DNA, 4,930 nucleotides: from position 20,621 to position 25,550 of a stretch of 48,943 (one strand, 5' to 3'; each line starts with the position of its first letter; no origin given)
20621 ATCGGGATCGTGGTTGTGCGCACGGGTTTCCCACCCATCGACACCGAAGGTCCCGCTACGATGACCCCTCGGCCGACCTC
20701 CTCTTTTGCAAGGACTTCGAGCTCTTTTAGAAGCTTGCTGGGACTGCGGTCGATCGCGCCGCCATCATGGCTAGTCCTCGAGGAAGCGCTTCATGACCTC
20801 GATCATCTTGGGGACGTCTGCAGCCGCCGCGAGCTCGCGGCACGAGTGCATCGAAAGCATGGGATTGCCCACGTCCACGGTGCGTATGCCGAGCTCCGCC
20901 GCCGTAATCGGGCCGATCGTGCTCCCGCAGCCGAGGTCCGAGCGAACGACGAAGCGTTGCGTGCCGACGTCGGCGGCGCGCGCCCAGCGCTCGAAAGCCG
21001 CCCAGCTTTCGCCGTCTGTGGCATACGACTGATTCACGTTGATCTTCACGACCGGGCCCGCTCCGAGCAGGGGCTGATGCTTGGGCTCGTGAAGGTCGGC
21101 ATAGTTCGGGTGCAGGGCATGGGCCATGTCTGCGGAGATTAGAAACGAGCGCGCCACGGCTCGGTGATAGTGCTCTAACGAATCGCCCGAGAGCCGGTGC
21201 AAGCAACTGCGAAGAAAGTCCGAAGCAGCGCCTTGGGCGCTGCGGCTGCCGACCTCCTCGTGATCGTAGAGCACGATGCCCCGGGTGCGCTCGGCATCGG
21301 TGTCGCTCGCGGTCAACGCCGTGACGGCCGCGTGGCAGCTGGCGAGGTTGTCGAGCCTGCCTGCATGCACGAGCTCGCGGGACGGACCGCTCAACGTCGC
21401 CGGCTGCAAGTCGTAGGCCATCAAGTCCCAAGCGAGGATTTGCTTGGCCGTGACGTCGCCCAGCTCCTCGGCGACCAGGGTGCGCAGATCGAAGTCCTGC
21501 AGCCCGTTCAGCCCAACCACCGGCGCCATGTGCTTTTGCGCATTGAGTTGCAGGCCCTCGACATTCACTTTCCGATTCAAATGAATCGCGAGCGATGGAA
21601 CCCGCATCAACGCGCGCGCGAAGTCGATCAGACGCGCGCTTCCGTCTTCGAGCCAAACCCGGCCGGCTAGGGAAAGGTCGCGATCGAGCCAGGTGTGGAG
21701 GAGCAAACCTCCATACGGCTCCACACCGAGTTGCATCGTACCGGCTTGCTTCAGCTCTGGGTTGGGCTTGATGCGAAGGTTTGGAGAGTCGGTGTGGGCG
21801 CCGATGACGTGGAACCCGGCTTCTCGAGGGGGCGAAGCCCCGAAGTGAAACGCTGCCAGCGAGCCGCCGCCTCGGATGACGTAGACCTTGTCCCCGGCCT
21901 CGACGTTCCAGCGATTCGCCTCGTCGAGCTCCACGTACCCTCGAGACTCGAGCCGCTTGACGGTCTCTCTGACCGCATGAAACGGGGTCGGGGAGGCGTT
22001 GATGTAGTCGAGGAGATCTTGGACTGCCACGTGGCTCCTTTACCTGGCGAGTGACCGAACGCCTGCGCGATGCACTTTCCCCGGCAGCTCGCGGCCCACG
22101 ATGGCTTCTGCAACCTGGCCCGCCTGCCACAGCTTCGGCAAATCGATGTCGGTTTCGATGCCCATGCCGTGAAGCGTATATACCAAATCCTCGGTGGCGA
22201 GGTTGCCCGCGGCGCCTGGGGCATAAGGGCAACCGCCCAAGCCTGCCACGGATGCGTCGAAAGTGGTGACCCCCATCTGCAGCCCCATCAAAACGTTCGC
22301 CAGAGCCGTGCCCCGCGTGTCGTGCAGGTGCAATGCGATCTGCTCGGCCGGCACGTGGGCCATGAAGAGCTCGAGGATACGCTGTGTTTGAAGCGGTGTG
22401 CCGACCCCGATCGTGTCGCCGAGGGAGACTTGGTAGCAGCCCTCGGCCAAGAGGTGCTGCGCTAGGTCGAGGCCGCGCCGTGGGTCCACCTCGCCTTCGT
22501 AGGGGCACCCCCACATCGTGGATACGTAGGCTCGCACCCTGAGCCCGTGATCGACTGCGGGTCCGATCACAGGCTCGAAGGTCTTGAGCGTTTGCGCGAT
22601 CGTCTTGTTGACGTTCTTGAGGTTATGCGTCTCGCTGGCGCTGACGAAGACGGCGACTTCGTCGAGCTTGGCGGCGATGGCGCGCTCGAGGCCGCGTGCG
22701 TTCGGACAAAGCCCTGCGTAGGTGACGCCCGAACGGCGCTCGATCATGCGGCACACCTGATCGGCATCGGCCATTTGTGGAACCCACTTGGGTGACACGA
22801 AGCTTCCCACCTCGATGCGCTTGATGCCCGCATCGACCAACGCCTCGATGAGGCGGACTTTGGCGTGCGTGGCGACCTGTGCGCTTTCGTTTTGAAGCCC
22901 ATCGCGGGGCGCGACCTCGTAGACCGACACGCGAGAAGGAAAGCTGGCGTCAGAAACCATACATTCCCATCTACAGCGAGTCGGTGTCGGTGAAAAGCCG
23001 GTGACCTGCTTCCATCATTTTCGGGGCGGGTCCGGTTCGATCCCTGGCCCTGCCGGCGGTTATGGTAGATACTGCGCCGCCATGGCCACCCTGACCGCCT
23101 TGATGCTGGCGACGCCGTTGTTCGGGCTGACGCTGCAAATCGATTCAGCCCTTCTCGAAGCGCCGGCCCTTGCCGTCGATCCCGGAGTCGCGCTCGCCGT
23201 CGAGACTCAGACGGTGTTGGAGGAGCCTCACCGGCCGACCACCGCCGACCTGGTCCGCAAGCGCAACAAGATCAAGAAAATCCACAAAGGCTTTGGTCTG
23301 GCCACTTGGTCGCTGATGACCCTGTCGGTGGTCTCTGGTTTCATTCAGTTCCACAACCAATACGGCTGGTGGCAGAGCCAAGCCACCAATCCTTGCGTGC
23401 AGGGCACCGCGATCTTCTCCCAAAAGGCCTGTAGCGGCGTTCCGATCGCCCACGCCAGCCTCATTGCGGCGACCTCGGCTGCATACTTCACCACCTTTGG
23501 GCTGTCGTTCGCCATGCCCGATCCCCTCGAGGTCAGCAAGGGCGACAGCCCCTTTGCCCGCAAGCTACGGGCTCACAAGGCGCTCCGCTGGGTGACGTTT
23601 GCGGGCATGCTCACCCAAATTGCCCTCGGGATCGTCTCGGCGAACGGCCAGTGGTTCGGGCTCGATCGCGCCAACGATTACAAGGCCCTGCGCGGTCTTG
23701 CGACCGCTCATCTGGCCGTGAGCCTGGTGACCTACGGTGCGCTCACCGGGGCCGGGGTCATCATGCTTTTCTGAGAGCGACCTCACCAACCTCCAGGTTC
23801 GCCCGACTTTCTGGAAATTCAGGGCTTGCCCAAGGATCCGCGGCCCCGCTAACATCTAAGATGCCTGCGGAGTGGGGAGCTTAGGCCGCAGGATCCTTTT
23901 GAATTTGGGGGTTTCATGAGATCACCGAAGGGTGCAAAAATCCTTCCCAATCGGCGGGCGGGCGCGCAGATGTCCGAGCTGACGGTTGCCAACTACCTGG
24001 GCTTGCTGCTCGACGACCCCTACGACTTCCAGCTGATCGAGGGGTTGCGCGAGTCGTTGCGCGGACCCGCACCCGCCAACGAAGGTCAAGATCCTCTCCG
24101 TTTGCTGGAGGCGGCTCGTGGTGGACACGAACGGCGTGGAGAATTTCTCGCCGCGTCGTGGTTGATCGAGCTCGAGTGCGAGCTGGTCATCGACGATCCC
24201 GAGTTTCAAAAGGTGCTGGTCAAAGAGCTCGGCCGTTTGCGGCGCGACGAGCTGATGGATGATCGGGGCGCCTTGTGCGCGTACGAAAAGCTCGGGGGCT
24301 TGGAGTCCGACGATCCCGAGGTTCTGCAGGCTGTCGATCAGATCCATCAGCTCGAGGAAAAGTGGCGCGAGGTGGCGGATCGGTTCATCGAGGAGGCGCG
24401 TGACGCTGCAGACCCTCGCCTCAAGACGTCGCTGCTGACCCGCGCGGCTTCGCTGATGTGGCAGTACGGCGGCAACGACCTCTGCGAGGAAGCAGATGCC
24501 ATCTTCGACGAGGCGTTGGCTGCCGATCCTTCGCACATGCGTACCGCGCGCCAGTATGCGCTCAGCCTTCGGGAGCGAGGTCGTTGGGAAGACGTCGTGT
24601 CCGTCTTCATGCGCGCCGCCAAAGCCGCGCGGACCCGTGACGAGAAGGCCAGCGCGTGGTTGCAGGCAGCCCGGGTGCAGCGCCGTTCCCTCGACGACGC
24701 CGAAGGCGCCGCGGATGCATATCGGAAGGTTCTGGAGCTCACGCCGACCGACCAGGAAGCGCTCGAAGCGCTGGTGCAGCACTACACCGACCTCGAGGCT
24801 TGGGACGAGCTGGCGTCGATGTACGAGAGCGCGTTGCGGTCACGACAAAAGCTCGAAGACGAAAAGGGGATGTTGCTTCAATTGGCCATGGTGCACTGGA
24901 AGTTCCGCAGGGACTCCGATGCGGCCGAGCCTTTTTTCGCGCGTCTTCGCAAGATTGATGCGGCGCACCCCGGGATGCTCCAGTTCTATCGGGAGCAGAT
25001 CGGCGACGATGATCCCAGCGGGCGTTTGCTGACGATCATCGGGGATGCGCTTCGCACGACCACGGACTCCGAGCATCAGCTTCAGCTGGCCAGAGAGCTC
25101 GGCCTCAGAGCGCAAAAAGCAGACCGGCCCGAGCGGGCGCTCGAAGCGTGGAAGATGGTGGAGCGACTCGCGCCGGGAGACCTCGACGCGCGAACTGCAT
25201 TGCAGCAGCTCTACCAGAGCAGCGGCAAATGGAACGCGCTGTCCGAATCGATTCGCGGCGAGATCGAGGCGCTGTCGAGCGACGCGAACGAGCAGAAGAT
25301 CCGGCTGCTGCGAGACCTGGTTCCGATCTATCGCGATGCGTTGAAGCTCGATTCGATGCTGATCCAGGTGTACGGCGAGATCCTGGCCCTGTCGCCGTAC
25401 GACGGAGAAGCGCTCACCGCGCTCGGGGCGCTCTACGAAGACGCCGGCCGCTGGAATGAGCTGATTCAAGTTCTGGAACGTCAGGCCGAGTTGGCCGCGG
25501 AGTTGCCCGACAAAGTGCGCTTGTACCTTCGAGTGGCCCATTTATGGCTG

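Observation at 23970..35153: Single ~11.2 kb ORF encoding a ~3,700 aa protein built almost entirely of a ~72-74 residue TPR-like super-repeat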

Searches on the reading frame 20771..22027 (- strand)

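Call 35: search_protein_families(library=pfam, proteins=[window:20771-22027:-], max_evalue=0.001)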
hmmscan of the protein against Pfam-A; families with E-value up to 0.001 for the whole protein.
window:20771-22027:- (418 aa): 2 families
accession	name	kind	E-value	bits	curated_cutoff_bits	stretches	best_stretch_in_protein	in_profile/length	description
PF02127.20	Peptidase_M18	-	1.6e-132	442.8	24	1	8-415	1-431/432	Aminopeptidase I zinc metalloprotease (M18)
PF05343.19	Peptidase_M42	-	3.9e-07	29.9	23.2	0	294-410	183-291/292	M42 glutamyl aminopeptidase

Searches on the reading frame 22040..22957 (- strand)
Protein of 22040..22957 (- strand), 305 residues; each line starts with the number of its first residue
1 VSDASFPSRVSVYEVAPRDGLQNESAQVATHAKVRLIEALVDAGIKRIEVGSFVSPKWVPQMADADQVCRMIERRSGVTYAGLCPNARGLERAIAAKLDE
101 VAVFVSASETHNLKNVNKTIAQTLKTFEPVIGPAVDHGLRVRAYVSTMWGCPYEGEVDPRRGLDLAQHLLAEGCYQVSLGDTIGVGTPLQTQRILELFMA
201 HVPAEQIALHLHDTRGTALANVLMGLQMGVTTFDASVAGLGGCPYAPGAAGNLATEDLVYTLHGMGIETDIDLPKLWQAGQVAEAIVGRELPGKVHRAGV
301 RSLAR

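Call 14: search_protein_families(library=pfam, proteins=[window:22040-22957:-], max_evalue=0.001)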
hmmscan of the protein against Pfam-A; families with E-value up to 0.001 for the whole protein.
window:22040-22957:- (305 aa): 1 family
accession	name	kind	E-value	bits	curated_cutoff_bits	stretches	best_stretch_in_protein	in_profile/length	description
PF00682.25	HMGL-like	-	3.5e-52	177.8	29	1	10-282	2-259/260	HMGL-like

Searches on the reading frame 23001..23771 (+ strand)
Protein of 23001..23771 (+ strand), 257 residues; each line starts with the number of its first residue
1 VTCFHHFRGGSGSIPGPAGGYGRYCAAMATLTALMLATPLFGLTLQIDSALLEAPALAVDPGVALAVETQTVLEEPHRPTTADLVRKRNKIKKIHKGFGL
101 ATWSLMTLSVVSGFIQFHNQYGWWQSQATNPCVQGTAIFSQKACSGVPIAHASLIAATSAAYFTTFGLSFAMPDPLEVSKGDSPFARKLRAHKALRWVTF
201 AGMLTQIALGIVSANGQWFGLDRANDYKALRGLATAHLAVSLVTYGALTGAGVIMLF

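Call 14: search_protein_families(library=pfam, proteins=[window:23001-23771:+], max_evalue=0.001)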
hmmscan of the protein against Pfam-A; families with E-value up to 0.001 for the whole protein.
window:23001-23771:+ (257 aa): 1 family
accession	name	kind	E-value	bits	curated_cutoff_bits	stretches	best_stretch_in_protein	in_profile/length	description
PF00689.26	Cation_ATPase_C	-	0.00075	19.8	27.3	0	61-224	20-150/175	Cation transporting ATPase, C-terminus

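Call 102: search_protein_families(library=ncbifam, proteins=[window:23001-23771:+], max_evalue=0.001)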
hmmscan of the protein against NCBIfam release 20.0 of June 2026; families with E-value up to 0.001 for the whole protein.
window:23001-23771:+ (257 aa): 0 families

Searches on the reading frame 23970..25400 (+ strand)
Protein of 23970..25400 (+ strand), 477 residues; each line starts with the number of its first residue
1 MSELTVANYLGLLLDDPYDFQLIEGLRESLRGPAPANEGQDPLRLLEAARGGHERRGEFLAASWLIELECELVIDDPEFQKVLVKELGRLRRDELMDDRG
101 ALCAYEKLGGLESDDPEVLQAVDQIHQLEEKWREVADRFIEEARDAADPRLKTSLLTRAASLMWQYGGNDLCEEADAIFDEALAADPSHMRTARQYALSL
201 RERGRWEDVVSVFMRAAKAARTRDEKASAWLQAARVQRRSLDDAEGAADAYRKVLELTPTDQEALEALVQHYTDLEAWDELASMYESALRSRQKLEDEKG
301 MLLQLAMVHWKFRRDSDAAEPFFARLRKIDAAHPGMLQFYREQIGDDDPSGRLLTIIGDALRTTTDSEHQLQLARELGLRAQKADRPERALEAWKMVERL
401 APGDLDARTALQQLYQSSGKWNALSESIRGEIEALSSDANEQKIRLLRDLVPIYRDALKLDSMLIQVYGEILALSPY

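Call 10: find_homologous_proteins(query=window:23970-25400:+, max_evalue=0.00001)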
Query window:23970-25400:+ (477 aa): 19 proteins with E <= 0.00001 among 8000 candidates.
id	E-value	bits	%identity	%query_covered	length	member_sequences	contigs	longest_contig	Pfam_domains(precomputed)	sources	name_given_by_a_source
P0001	8.2e-263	891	85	100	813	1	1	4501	PF14559.13,PF13431.13,PF13176.13,PF13428.13,PF13181.13,PF25064.2,PF07719.24,PF13174.13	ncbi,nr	ncbi:MAG: tetratricopeptide repeat protein [Deltaproteobacteria bacterium]|nr:MAG: tetratricopeptide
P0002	3.9e-260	882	83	100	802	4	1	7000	PF14559.13,PF13431.13,PF13414.13,PF13176.13,PF13428.13,PF25064.2,PF07719.24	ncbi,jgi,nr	ncbi:MAG: hypothetical protein JRD92_10005 [Deltaproteobacteria bacterium]|nr:hypothetical protein [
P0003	8.9e-258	874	82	100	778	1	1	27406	PF13176.13,PF25064.2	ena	-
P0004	5.7e-257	871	82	100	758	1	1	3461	PF14559.13,PF13431.13,PF13176.13,PF13428.13,PF25064.2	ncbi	ncbi:MAG: hypothetical protein WBN10_01045, partial [Polyangiales bacterium]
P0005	3.1e-255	866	82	100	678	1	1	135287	PF13424.13,PF13176.13,PF13428.13,PF25064.2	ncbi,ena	-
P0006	9.3e-252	854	83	100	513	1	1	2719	-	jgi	jgi:tetratricopeptide (TPR) repeat protein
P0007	1.4e-250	850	83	100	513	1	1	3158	PF14559.13,PF13431.13,PF13414.13,PF13176.13,PF13428.13,PF25064.2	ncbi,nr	ncbi:MAG: tetratricopeptide repeat protein, partial [Myxococcales bacterium]|nr:tetratricopeptide re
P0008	8.0e-250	848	81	100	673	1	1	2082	PF14559.13,PF13424.13,PF13176.13,PF13428.13,PF25064.2,PF13174.13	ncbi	ncbi:MAG: hypothetical protein WBN29_09310, partial [Polyangiales bacterium]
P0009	6.3e-249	845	81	100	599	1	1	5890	PF14559.13,PF13176.13,PF13428.13,PF25064.2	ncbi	ncbi:MAG: hypothetical protein WCE62_19230, partial [Polyangiales bacterium]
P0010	2.8e-227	773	75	100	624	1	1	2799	PF14559.13,PF13431.13,PF13414.13,PF13176.13,PF13428.13,PF13181.13,PF25064.2,PF13174.13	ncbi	ncbi:MAG: hypothetical protein WBG86_17720, partial [Polyangiales bacterium]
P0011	6.6e-219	746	81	89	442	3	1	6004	PF13176.13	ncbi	ncbi:MAG: hypothetical protein WBM96_07070, partial [Polyangiales bacterium]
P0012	9.1e-185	633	83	74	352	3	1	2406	PF13176.13,PF13181.13,PF25064.2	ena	-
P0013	2.5e-181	622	84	73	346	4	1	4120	-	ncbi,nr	ncbi:MAG: hypothetical protein JRG70_17310, partial [Deltaproteobacteria bacterium]|nr:hypothetical 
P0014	3.2e-164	566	83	66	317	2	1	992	-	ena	-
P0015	1.4e-151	524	81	64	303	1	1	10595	PF13176.13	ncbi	ncbi:MAG: tetratricopeptide repeat protein, partial [Polyangiales bacterium]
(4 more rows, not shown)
